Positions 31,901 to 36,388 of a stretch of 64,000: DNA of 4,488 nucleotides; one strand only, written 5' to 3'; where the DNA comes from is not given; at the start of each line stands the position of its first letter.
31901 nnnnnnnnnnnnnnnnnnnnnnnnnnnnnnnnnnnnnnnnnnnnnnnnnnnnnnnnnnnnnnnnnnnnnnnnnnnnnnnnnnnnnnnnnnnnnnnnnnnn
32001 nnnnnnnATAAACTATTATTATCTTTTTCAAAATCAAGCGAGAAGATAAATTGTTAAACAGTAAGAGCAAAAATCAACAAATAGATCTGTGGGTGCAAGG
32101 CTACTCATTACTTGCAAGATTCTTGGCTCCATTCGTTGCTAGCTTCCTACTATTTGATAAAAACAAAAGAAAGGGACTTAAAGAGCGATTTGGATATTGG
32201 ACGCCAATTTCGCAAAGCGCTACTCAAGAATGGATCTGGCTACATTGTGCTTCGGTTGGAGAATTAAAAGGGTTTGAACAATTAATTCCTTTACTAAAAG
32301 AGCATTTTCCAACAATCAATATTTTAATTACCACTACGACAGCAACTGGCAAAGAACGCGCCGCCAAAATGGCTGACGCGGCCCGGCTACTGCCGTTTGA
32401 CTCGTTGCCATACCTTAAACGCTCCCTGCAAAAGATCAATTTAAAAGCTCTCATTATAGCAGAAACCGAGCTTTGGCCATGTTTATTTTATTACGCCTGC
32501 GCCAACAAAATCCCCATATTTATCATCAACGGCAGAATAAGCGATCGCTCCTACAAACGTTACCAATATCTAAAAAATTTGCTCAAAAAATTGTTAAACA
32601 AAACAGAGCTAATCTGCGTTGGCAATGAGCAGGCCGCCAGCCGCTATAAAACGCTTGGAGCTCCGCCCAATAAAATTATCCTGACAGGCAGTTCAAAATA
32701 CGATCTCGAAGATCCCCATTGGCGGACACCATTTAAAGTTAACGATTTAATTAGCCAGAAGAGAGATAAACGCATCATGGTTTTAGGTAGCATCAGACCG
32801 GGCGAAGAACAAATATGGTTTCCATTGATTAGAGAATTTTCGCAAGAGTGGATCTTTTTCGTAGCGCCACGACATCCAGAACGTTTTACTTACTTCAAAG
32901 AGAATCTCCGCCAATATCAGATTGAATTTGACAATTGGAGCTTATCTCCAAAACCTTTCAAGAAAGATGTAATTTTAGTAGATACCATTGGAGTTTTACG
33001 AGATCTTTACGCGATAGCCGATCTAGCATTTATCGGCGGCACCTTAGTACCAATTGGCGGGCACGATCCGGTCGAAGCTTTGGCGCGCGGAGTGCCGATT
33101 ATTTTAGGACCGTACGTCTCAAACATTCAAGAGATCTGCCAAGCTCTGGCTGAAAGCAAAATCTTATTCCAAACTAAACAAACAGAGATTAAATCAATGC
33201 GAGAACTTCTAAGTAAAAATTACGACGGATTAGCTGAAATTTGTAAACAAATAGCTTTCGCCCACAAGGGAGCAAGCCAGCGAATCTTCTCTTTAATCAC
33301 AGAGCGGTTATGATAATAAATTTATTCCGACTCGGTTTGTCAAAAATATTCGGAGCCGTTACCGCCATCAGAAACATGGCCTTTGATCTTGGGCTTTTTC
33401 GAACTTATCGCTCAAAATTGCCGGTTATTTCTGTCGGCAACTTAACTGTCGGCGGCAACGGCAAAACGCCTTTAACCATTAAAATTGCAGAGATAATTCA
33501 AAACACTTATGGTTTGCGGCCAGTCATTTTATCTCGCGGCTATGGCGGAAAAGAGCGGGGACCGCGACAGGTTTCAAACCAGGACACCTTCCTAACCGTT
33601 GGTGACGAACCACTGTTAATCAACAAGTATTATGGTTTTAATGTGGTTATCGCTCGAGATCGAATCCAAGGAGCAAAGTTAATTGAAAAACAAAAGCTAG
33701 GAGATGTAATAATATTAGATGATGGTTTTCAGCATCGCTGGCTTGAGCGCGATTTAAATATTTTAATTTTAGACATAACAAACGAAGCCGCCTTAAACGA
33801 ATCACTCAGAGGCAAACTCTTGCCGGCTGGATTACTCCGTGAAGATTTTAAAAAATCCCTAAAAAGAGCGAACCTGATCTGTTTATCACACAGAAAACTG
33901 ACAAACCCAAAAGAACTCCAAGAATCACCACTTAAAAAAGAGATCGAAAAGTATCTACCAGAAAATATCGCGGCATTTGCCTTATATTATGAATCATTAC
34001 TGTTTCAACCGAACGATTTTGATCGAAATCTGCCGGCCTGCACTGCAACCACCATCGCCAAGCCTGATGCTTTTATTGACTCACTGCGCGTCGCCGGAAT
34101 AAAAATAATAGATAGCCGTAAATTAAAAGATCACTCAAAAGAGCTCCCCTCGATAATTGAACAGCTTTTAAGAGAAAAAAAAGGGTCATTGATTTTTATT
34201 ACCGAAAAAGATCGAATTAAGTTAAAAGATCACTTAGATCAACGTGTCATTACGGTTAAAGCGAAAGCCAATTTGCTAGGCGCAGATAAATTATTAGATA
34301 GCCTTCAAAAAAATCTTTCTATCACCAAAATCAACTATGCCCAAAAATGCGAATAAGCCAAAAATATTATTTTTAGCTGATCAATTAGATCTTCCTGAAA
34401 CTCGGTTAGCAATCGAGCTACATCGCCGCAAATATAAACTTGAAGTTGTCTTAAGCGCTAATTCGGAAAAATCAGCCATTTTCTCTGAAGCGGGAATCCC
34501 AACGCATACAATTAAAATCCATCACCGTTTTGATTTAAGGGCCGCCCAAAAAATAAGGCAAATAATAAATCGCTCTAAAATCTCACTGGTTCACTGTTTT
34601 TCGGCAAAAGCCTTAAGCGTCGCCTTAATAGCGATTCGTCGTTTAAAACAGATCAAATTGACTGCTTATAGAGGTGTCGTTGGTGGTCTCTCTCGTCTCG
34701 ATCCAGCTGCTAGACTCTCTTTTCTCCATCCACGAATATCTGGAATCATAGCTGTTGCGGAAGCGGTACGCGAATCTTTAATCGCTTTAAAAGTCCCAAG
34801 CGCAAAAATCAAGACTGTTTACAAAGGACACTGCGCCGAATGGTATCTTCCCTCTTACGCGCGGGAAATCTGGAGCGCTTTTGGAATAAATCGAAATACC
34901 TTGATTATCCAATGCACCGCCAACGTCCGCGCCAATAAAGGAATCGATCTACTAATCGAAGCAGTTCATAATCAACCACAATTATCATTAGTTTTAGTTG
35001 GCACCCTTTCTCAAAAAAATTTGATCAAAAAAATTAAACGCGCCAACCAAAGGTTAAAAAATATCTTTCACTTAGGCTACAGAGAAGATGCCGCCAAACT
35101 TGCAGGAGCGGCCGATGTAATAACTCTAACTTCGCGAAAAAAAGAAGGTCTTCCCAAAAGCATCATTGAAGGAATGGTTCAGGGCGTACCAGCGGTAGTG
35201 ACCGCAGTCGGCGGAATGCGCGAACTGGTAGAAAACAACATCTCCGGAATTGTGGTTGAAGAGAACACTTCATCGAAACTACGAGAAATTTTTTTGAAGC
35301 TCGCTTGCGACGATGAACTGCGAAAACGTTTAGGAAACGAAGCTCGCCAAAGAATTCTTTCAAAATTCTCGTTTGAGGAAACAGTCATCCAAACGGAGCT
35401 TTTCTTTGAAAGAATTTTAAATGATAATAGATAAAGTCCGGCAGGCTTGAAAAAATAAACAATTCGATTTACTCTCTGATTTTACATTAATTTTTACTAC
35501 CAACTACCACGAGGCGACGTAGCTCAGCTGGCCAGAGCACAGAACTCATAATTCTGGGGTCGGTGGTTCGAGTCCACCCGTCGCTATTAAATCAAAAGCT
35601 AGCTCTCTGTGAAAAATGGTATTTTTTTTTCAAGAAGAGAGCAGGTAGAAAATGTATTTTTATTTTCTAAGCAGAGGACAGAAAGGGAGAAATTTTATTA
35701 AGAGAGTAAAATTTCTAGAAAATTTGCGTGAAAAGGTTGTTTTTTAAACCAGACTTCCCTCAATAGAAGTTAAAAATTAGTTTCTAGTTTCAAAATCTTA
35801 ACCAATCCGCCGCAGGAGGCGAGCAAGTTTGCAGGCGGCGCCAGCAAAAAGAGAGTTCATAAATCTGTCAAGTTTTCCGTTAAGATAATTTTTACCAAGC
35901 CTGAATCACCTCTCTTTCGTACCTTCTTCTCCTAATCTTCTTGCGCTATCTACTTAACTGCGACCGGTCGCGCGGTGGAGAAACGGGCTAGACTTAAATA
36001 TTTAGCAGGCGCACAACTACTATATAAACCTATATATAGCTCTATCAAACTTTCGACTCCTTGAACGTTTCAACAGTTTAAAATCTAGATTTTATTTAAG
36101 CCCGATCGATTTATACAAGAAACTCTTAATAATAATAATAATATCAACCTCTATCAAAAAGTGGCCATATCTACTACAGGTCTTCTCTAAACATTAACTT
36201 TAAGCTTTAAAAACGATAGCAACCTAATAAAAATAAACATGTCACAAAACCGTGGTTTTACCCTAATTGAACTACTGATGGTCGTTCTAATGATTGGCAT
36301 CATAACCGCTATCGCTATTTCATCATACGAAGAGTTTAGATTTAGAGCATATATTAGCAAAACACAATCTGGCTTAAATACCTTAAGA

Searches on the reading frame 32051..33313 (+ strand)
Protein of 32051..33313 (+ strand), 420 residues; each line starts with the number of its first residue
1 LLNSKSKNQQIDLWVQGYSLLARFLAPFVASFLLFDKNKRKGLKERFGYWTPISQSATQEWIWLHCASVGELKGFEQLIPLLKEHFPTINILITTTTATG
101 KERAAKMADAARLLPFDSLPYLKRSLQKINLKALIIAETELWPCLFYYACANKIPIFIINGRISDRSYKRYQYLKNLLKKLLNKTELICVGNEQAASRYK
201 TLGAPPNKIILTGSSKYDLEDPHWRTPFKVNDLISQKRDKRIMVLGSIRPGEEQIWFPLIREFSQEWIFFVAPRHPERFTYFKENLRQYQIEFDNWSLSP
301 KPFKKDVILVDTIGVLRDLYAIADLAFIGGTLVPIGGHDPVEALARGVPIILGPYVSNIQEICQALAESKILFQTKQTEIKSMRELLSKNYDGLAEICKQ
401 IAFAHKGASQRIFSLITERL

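Call 60: search_protein_families(library=pfam, proteins=[window:32051-33313:+], max_evalue=0.001)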
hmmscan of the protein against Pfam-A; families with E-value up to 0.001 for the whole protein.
window:32051-33313:+ (420 aa): 2 families
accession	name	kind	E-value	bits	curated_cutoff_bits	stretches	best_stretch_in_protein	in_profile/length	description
PF04413.22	Glycos_transf_N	-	2.7e-50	170.9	23.9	1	42-218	2-178/179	3-Deoxy-D-manno-octulosonic-acid transferase (kdotransferase)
PF00534.26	Glycos_transf_1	-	0.00042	20.3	26.4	0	316-389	86-158/172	Glycosyl transferases group 1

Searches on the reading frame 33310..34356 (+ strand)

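Call 60: search_protein_families(library=pfam, proteins=[window:33310-34356:+], max_evalue=0.001)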
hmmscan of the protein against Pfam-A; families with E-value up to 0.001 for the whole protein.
window:33310-34356:+ (348 aa): 1 family
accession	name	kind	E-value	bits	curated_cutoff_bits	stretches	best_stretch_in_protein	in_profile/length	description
PF02606.20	LpxK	-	2.6e-76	257.3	27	1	9-335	7-326/328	Tetraacyldisaccharide-1-P 4'-kinase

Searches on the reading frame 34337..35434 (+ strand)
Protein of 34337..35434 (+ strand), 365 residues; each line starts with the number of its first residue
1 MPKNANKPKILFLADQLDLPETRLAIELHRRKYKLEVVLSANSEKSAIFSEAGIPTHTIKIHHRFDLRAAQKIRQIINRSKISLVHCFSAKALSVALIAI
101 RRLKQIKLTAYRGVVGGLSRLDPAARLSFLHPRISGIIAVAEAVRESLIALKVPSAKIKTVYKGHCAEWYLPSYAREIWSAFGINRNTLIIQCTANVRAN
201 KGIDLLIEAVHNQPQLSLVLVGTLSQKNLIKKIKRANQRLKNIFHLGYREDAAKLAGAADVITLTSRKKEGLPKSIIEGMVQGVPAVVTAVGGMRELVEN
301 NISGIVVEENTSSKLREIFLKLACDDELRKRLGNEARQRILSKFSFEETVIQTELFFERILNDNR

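Call 60: search_protein_families(library=pfam, proteins=[window:34337-35434:+], max_evalue=0.001)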
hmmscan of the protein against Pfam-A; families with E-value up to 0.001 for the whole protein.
window:34337-35434:+ (365 aa): 6 families
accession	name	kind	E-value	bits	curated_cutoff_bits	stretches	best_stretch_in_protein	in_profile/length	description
PF00534.26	Glycos_transf_1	-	2e-26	93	26.4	1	183-339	10-172/172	Glycosyl transferases group 1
PF13692.12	Glyco_trans_1_4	-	1.6e-20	74.3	27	1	191-323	4-140/142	Glycosyl transferases group 1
PF13439.12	Glyco_transf_4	-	3.1e-12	47.3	28.5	1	23-164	10-165/170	Glycosyltransferase Family 4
PF13579.12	Glyco_trans_4_4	-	1.3e-09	39.1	29.7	1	23-162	9-156/158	Glycosyl transferase 4-like domain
PF13477.12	Glyco_trans_4_2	-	1.7e-07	31.9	23.4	1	9-108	1-102/139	Glycosyl transferase 4-like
PF13524.12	Glyco_trans_1_2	-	3.6e-05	24.2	25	1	205-350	4-139/144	Glycosyl transferase-like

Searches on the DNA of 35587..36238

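Call 77: search_rna_families(source=window, start=35587, end=36238, threshold=evalue, max_evalue=1)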
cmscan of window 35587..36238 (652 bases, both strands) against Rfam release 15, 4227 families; matches with E-value up to 1: 0.
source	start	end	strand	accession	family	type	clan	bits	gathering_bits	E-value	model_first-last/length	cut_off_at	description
